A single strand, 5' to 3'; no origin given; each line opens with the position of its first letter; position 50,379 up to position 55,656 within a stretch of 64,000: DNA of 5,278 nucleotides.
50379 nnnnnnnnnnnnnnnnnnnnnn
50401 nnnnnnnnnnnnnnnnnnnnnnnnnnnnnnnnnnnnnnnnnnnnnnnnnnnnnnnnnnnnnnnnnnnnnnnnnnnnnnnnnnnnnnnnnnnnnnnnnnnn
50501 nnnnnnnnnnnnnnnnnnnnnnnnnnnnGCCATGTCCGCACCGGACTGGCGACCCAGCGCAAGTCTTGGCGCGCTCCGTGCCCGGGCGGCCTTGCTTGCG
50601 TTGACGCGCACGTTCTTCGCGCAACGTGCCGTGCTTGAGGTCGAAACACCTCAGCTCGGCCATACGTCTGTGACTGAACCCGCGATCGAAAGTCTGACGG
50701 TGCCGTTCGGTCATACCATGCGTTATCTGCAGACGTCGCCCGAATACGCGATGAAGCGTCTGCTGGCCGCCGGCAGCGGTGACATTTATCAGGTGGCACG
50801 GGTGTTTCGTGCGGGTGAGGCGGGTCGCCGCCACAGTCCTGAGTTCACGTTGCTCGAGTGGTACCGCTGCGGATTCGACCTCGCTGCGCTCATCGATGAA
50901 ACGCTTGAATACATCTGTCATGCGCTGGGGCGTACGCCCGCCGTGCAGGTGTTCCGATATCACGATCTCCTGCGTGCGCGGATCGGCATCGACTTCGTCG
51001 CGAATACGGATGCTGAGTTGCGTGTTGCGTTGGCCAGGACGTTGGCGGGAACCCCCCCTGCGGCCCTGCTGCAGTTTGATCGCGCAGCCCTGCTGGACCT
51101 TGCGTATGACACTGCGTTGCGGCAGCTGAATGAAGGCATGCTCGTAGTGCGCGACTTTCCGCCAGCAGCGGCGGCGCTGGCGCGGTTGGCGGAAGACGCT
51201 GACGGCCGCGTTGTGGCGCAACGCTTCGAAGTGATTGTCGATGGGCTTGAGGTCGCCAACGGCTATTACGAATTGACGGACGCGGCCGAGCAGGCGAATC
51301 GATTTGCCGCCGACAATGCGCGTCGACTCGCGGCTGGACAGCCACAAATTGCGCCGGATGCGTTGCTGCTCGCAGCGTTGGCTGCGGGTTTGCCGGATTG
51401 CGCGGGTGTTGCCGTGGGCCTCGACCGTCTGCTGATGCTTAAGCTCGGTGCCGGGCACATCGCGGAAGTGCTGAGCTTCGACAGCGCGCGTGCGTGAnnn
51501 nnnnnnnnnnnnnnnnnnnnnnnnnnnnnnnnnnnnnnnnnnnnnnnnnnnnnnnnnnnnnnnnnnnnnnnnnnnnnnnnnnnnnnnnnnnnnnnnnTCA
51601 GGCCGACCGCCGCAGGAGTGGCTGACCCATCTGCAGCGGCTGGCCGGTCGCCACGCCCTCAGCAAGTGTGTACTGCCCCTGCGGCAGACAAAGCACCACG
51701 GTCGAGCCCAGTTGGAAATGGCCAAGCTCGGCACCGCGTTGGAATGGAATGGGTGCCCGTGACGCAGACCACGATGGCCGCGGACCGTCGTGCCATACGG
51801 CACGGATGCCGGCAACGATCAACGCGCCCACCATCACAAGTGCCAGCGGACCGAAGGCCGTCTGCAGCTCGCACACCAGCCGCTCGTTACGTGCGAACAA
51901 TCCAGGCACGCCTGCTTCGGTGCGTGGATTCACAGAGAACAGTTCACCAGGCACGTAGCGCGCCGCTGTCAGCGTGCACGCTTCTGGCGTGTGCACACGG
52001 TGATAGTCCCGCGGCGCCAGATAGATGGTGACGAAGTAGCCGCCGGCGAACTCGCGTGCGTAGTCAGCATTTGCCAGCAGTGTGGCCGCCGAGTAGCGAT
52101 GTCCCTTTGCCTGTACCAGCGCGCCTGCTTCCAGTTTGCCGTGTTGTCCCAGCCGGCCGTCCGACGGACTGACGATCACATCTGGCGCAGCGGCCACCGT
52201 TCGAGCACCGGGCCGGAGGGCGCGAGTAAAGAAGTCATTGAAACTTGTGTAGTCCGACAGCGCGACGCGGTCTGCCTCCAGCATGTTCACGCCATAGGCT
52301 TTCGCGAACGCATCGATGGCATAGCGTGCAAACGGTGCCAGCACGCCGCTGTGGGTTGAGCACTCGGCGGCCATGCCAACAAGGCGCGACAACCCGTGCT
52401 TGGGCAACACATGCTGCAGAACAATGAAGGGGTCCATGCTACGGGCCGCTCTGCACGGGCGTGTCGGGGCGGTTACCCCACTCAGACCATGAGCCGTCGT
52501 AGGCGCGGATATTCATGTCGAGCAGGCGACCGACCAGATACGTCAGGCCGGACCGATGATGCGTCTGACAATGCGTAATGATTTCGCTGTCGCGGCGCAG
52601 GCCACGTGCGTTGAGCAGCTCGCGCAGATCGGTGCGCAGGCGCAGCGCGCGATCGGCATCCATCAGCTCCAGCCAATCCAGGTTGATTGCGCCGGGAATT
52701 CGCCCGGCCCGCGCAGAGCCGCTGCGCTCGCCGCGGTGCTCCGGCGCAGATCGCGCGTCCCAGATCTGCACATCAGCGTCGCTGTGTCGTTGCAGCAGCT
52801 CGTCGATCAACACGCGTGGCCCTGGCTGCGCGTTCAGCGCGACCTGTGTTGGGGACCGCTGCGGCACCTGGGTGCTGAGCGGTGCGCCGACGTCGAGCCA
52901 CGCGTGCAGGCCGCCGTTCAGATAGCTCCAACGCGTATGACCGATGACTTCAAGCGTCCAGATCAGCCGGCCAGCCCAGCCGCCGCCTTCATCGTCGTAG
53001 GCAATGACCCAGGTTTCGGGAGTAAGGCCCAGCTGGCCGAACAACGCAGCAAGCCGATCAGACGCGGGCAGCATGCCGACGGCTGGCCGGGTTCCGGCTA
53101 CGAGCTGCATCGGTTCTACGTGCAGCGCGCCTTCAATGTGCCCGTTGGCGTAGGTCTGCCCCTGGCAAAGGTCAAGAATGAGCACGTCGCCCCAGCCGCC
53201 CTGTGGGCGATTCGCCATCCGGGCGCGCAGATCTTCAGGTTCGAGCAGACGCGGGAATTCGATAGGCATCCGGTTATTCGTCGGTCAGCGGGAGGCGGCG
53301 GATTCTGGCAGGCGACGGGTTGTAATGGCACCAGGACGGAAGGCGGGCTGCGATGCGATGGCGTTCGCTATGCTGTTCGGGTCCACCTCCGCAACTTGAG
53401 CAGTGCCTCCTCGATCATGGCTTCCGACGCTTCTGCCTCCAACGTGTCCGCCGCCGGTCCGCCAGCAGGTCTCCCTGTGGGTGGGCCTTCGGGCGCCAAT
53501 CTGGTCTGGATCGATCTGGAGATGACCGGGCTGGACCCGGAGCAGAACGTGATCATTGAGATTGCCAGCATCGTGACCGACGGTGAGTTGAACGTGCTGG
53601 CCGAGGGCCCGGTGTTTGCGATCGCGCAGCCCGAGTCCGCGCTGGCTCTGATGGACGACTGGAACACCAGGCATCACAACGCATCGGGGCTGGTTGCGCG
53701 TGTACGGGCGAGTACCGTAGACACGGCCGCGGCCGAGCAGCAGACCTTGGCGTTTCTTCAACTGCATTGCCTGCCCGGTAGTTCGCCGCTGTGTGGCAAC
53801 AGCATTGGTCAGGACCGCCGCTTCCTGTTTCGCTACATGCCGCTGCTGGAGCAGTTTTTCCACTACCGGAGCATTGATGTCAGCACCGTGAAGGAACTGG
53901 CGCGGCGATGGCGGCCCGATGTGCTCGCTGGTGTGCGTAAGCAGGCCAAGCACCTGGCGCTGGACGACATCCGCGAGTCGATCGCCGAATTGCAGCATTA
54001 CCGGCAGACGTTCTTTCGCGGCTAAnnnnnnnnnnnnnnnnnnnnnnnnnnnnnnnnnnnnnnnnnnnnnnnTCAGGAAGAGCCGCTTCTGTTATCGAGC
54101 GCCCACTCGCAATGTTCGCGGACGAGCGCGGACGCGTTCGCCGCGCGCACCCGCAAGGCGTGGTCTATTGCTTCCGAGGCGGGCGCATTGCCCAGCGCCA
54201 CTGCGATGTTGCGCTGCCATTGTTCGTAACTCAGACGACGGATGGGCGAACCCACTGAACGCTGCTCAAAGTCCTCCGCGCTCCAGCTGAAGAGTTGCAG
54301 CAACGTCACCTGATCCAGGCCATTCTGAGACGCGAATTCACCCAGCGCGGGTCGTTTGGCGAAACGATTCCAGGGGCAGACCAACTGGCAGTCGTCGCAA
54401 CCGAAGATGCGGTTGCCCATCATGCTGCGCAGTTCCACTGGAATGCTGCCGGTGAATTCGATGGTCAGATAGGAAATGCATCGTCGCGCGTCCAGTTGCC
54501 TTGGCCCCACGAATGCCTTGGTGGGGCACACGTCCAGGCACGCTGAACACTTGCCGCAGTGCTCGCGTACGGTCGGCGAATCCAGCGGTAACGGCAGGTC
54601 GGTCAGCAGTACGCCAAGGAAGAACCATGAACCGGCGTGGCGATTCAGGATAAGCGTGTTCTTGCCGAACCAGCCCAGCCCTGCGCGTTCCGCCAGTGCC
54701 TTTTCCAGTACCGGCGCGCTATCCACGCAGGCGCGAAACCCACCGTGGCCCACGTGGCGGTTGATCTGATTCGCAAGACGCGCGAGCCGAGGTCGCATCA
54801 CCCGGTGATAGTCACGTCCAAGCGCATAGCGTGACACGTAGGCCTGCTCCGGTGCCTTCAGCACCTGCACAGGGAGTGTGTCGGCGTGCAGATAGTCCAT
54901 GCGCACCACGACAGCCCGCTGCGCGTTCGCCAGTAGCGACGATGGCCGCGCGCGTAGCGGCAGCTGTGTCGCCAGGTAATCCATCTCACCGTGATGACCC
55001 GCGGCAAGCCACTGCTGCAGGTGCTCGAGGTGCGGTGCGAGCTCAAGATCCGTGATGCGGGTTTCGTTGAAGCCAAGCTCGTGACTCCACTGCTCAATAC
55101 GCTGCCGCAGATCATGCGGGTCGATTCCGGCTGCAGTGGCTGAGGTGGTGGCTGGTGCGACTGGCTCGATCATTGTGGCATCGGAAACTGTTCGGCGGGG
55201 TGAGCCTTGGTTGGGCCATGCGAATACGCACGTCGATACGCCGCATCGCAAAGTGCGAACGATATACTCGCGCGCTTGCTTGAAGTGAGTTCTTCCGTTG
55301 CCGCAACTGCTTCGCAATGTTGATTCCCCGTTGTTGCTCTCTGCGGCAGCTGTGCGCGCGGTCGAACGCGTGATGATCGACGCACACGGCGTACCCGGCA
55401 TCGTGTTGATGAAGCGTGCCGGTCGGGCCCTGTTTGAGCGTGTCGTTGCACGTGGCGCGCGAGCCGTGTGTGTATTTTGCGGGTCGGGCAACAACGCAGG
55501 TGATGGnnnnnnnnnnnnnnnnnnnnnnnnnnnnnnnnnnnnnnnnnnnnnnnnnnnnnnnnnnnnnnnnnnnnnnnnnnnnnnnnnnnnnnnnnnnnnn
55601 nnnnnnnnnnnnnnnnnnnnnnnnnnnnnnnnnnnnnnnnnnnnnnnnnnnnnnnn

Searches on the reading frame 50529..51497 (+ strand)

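Call 29: search_protein_families(library=pfam, proteins=[window:50529-51497:+], max_evalue=0.00001)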
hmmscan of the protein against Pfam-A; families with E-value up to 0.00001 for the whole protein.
window:50529-51497:+ (322 aa): 1 family
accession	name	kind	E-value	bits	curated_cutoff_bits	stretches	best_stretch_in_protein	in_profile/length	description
PF00152.25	tRNA-synt_2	-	5.7e-37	127.9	25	1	11-317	17-304/308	tRNA synthetases class II (D, K and N)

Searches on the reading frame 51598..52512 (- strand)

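Call 29: search_protein_families(library=pfam, proteins=[window:51598-52512:-], max_evalue=0.00001)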
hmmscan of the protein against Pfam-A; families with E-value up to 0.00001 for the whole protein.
window:51598-52512:- (304 aa): 1 family
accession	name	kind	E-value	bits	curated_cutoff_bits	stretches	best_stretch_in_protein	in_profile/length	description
PF02666.20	PS_Dcarbxylase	-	2.4e-58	197.5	22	1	91-300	1-197/198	Phosphatidylserine decarboxylase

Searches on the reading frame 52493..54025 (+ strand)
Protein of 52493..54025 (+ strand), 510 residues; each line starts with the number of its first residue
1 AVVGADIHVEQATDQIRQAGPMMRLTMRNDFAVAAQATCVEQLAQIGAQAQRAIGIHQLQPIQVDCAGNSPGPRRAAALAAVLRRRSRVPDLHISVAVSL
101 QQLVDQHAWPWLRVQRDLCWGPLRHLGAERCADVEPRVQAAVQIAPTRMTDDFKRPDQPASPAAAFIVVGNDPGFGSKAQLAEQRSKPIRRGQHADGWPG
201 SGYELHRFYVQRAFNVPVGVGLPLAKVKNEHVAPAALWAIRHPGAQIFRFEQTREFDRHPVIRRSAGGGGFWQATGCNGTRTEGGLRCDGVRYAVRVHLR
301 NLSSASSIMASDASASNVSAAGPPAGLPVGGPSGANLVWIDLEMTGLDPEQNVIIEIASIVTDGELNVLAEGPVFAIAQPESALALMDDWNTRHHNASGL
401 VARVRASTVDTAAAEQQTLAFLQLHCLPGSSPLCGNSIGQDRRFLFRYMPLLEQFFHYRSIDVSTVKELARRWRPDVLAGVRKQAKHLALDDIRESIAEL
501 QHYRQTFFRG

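Call 30: search_protein_families(library=pfam, proteins=[window:52493-54025:+], max_evalue=0.00001)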
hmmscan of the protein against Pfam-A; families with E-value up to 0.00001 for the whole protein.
window:52493-54025:+ (510 aa): 1 family
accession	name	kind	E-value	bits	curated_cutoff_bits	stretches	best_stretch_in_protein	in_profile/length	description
PF00929.31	RNase_T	-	2.1e-33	116.7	24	1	338-499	1-163/164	Exonuclease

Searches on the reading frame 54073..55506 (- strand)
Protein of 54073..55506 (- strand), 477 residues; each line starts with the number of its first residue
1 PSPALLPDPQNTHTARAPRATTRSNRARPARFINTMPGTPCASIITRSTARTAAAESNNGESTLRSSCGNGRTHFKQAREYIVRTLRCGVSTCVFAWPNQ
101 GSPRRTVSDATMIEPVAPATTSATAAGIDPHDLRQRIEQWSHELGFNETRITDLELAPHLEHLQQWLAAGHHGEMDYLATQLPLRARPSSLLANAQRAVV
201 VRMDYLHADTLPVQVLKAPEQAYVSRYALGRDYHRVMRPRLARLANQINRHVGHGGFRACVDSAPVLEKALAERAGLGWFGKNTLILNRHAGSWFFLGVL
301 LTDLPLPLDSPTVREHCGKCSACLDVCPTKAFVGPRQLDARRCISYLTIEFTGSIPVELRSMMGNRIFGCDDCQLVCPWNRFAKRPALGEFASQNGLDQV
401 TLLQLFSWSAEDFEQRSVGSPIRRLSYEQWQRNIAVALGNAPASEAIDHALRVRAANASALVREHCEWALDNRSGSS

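Call 30: search_protein_families(library=pfam, proteins=[window:54073-55506:-], max_evalue=0.00001)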
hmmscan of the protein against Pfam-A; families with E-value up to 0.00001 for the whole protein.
window:54073-55506:- (477 aa): 2 families
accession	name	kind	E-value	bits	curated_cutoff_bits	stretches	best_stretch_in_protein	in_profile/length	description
PF13484.11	Fer4_16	-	1.1e-23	84.1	30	1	316-380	1-66/66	4Fe-4S double cluster binding domain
PF08331.15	QueG_DUF1730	-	7.1e-21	74.3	25.1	1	185-263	1-77/77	Epoxyqueuosine reductase QueG, DUF1730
